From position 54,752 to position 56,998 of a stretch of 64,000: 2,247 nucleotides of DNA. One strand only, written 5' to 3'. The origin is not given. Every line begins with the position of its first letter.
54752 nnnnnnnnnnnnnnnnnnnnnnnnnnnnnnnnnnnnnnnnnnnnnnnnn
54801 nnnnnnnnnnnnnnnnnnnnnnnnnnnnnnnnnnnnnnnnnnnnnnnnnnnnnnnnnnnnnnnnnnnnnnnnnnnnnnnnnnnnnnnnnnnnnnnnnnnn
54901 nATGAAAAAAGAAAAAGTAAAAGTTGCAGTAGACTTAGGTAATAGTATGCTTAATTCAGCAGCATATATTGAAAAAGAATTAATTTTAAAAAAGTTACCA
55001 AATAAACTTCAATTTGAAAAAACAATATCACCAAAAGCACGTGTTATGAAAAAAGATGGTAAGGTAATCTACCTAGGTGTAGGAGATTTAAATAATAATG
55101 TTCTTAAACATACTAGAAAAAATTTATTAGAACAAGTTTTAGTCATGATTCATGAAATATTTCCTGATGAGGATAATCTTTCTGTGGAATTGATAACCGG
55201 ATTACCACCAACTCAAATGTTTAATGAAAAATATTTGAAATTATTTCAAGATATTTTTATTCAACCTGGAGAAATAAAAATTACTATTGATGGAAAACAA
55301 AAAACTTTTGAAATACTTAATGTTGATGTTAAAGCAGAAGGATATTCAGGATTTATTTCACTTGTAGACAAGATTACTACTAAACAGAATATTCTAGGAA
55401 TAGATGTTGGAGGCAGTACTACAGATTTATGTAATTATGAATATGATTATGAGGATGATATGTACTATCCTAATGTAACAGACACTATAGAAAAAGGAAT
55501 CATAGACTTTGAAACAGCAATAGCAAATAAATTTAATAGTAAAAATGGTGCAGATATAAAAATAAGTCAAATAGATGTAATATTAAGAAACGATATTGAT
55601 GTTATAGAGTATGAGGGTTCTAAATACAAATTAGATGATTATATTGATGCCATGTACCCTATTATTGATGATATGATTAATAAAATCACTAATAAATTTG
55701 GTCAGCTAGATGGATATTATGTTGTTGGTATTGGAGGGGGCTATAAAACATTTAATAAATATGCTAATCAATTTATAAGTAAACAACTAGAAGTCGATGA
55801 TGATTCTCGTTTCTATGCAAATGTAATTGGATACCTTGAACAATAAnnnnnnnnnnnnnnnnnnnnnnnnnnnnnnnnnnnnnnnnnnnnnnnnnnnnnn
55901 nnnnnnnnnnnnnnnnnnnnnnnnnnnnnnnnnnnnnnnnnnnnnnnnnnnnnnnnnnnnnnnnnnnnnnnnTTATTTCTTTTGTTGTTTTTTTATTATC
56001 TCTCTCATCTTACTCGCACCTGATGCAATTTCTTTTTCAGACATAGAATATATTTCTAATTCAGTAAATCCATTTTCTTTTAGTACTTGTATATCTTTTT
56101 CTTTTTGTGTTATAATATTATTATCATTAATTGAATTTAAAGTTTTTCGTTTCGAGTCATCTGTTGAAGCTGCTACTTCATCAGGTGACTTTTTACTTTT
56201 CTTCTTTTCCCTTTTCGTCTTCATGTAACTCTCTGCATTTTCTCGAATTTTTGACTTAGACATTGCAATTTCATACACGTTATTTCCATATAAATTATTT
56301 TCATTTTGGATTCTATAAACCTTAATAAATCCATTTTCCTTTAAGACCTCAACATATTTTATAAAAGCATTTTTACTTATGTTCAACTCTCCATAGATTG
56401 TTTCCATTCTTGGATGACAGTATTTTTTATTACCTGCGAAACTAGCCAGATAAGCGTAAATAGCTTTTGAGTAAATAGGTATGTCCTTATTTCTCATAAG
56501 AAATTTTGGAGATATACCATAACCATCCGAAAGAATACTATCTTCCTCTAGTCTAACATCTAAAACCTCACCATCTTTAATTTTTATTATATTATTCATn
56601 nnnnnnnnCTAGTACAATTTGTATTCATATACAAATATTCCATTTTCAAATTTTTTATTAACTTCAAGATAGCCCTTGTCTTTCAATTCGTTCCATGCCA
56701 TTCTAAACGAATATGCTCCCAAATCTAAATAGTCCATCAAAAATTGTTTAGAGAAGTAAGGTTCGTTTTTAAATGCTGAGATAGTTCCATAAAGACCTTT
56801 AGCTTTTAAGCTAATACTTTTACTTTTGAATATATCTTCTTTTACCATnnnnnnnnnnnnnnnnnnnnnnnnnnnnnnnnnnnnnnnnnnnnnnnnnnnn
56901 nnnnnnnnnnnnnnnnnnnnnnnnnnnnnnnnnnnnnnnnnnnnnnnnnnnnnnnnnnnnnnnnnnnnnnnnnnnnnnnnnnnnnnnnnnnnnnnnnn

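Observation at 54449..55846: Type II (actin-like) partition locus: repeat array, RHH adaptor, ParM-like ATPase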

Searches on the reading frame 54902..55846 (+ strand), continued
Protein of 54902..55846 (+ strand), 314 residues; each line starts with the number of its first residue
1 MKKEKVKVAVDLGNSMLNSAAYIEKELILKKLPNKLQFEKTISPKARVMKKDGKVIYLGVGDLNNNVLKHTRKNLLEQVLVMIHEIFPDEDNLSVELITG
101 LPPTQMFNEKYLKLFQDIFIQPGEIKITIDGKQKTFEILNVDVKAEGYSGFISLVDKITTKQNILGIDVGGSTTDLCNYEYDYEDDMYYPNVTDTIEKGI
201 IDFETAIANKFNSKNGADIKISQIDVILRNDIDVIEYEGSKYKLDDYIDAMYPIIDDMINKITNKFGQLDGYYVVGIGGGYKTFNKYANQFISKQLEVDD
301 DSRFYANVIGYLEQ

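Call 65: fold_search(model_id=the predicted structure, library=pdb)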
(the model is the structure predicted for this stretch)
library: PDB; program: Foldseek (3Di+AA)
matches with E <= 10: 1293; with E <= 0.001: 587
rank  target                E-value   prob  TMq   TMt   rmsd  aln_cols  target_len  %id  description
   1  7x54_A                3.1e-19  1.00  0.75  0.82   3.7       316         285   19  A Cbc-ParM filament with ADP (released 2023-03-08)
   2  2fsj                  8.7e-19  1.00  0.76  0.75   4.1       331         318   18  Crystal structure of Ta0583, an archaeal actin homolog, native data (released 2006-04-18)
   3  2fsk_B                1.2e-18  1.00  0.74  0.72   4.4       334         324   17  Crystal structure of Ta0583, an archaeal actin homolog, SeMet data (released 2006-04-18)
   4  2fsk_A                4.7e-18  1.00  0.74  0.73   4.3       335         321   17  Crystal structure of Ta0583, an archaeal actin homolog, SeMet data (released 2006-04-18)
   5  4a61                  9.7e-18  1.00  0.63  0.64   6.2       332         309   17  ParM from plasmid R1 in complex with AMPPNP (released 2012-11-07)
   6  6ixw_A                1.5e-17  1.00  0.74  0.69   5.0       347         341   18  pCBH ParM non-polymerisable quadruple mutant (released 2019-06-19)
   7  1mwm_A                2.9e-17  1.00  0.68  0.68   4.9       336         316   17  ParM from plasmid R1 ADP form (released 2003-01-28)
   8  6izr_1                3.9e-17  1.00  0.74  0.68   4.9       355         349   20  Whole structure of a 15-stranded ParM filament from Clostridium botulinum (released 2019-06-19)
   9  3js6                  8.0e-17  1.00  0.62  0.61   5.6       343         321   17  Crystal structure of apo psk41 parM protein (released 2010-01-26)
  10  6ixw_C                8.5e-17  1.00  0.74  0.69   4.5       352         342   18  pCBH ParM non-polymerisable quadruple mutant (released 2019-06-19)
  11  1mwk_A                1.4e-16  1.00  0.62  0.61   6.2       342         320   17  ParM from plasmid R1 APO form (released 2003-01-28)
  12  1mwk_B                1.7e-16  1.00  0.60  0.60   7.1       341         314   17  ParM from plasmid R1 APO form (released 2003-01-28)
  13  4a62_A                2.4e-16  1.00  0.67  0.66   5.8       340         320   17  ParM from R1 plasmid in complex with peptide from C-terminus of ParR (released 2012-11-07)
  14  7x3h                  2.8e-16  1.00  0.44  0.48   9.1       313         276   19  The structure of Clostridium botulinum ParM in the apo conformation (released 2023-03-08)
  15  2fsn_A                4.9e-16  1.00  0.70  0.70   4.9       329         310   17  Crystal structure of Ta0583, an archaeal actin homolog, complex with ADP (released 2006-04-18)
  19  5aey_A                6.8e-14  1.00  0.71  0.70   4.7       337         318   17  actin-like ParM protein bound to AMPPNP (released 2015-04-22)
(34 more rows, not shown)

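Call 77: find_encoding_contigs(protein=P0081, flank=2500, max_places=1)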
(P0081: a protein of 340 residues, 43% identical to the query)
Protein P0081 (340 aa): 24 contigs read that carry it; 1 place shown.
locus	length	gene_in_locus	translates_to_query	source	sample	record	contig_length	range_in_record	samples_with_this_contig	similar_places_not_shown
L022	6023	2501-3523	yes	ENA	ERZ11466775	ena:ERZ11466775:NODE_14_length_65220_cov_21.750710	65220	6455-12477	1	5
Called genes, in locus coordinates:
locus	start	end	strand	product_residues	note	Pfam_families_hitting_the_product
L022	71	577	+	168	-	PF05443:ROS_MUCR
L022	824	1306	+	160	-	-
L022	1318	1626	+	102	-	PF13411:MerR_1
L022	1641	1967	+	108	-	-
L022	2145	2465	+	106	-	-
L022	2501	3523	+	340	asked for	-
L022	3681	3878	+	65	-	-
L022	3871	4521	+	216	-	-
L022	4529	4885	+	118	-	PF13412:HTH_24 (weak)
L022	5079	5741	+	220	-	-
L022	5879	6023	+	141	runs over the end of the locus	-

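Call 78: find_encoding_contigs(protein=P0088, flank=2500, max_places=1)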
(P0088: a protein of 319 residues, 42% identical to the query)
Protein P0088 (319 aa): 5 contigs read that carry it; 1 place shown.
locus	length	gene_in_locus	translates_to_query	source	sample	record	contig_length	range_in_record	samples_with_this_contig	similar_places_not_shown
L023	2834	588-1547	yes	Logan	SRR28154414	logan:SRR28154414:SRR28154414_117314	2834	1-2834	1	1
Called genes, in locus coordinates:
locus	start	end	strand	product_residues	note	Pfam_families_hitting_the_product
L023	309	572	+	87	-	-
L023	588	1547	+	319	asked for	PF17989:ALP_N (faint), PF21523:ParM_N (faint), PF21522:MreB-like_C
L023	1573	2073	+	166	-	-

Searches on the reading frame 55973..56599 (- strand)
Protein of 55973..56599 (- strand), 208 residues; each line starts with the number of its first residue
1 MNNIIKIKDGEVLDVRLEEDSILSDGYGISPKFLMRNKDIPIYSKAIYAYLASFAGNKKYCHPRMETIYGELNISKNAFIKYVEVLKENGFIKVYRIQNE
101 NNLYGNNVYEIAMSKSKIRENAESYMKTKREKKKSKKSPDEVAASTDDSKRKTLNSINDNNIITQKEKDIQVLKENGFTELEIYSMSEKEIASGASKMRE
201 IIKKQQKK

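Call 3: search_protein_families(library=pfam, proteins=[window:55973-56599:-], max_evalue=1)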
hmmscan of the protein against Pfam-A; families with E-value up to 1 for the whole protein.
window:55973-56599:- (208 aa): 7 families
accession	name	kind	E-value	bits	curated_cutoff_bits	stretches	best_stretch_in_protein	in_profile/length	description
PF13730.12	HTH_36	-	1.6e-07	31.4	25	1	44-92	7-55/55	Helix-turn-helix domain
PF13412.12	HTH_24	-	0.0054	16.7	21.9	1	71-93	26-48/48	Winged helix-turn-helix DNA-binding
PF09639.16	YjcQ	-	0.011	16.3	23.3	1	71-135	25-85/95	YjcQ protein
PF08279.18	HTH_11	-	0.037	14.4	25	0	68-100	21-49/55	HTH domain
PF17846.6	XRN_M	-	0.062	12.7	23.8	1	72-181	40-147/443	Xrn1 helical domain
PF22194.2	F-93_WHD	-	0.25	11.9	28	0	71-104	24-57/62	F-93, winged-helix domain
PF15862.10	Coilin_N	-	0.42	10.9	32.9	1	83-153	64-136/139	Coilin N-terminus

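Call 17: search_protein_families(library=ncbifam, proteins=[window:55973-56599:-], max_evalue=1)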
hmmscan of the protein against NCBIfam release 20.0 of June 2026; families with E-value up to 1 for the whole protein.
window:55973-56599:- (208 aa): 4 families
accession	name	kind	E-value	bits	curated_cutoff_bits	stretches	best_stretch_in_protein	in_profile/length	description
NF009371.0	PRK12729.1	equivalog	0.0024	18.4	145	1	131-189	43-101/127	flagellar hook-basal body protein FliE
NF040820.1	trans_reg_LrpA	equivalog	0.0094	15.9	250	1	68-114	24-70/141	HTH-type transcriptional regulator LrpA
NF047417.1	teichoic_AuxA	equivalog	0.18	10.8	250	1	110-175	219-286/430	lipoteichoic acid stability factor AuxA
NF053610.1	Sso10a_fam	subfamily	0.22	11.6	60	1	71-100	26-50/64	Sso10a family chromatin protein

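Call 18: search_protein_families(library=phrogs, proteins=[window:55973-56599:-], max_evalue=0.1)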
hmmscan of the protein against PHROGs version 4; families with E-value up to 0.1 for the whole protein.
window:55973-56599:- (208 aa): 22 families
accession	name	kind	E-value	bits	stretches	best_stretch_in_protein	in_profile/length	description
phrog_30285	-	unknown function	2.2e-142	473.1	1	1-208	1-208/208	-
phrog_15053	-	unknown function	2.2e-22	80.7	1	16-142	15-150/343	-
phrog_7882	-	DNA, RNA and nucleotide metabolism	2e-13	51.5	1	24-203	14-203/314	DnaD-like helicase loader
phrog_186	-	DNA, RNA and nucleotide metabolism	2.3e-13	51.5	1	23-176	18-166/308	DnaD-like helicase loader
phrog_270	-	DNA, RNA and nucleotide metabolism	1.7e-11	45.1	1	25-158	30-152/383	replication initiation protein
phrog_391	-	DNA, RNA and nucleotide metabolism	3.9e-09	37.6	1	35-167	10-148/298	replication initiation O-like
phrog_428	-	DNA, RNA and nucleotide metabolism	5.2e-09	36.8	1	4-174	68-224/455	replication initiation protein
phrog_30408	-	unknown function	6.9e-09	36.4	1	21-171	11-165/318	-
phrog_26369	-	DNA, RNA and nucleotide metabolism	3.8e-07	30.4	1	46-170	63-184/347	replication initiation protein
phrog_11896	-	DNA, RNA and nucleotide metabolism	2.3e-06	28.7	1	44-151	22-125/225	primosomal protein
phrog_678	-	DNA, RNA and nucleotide metabolism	0.00032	21.4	1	50-175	80-220/346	replication initiation O-like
phrog_4221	-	DNA, RNA and nucleotide metabolism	0.00065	20.1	1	44-138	30-121/325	replication initiation protein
phrog_8540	-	DNA, RNA and nucleotide metabolism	0.0017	19.6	1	47-153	22-123/196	replication initiation O-like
phrog_4617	-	DNA, RNA and nucleotide metabolism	0.0017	19.1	1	44-117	19-92/223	replication initiation protein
phrog_12881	-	DNA, RNA and nucleotide metabolism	0.0019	18.5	1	49-118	60-140/280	DNA binding protein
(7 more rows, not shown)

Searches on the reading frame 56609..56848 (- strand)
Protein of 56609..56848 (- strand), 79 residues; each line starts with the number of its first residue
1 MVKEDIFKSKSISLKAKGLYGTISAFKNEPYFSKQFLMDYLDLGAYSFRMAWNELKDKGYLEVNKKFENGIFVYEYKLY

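Call 3: search_protein_families(library=pfam, proteins=[window:56609-56848:-], max_evalue=1)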
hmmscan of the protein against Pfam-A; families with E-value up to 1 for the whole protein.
window:56609-56848:- (79 aa): 2 families
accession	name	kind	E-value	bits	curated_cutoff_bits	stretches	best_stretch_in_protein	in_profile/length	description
PF13730.12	HTH_36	-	0.03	14.6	25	1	12-61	3-55/55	Helix-turn-helix domain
PF18662.7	HTH_56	-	0.046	14.2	26.2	1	9-66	23-84/111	Cch helix turn helix domain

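Call 17: search_protein_families(library=ncbifam, proteins=[window:56609-56848:-], max_evalue=1)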
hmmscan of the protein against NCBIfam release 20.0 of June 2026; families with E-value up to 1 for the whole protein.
window:56609-56848:- (79 aa): 0 families

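Call 18: search_protein_families(library=phrogs, proteins=[window:56609-56848:-], max_evalue=0.1)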
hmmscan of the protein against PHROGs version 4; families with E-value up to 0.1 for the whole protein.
window:56609-56848:- (79 aa): 7 families
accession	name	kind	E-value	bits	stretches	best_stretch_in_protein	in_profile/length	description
phrog_22134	-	unknown function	3.7e-36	126.2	1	1-78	1-81/262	-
phrog_186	-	DNA, RNA and nucleotide metabolism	9.1e-08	33.1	1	2-74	25-107/308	DnaD-like helicase loader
phrog_270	-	DNA, RNA and nucleotide metabolism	0.00054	20.4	1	2-78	35-115/383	replication initiation protein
phrog_4221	-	DNA, RNA and nucleotide metabolism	0.0049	17.2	1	3-72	17-87/325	replication initiation protein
phrog_4707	-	DNA, RNA and nucleotide metabolism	0.013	16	1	2-79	20-99/409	replication initiation protein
phrog_8841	-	DNA, RNA and nucleotide metabolism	0.038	13.6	1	7-75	535-599/633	DNA primase/helicase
phrog_19658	-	DNA, RNA and nucleotide metabolism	0.052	14.1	1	11-63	16-71/283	replication initiation protein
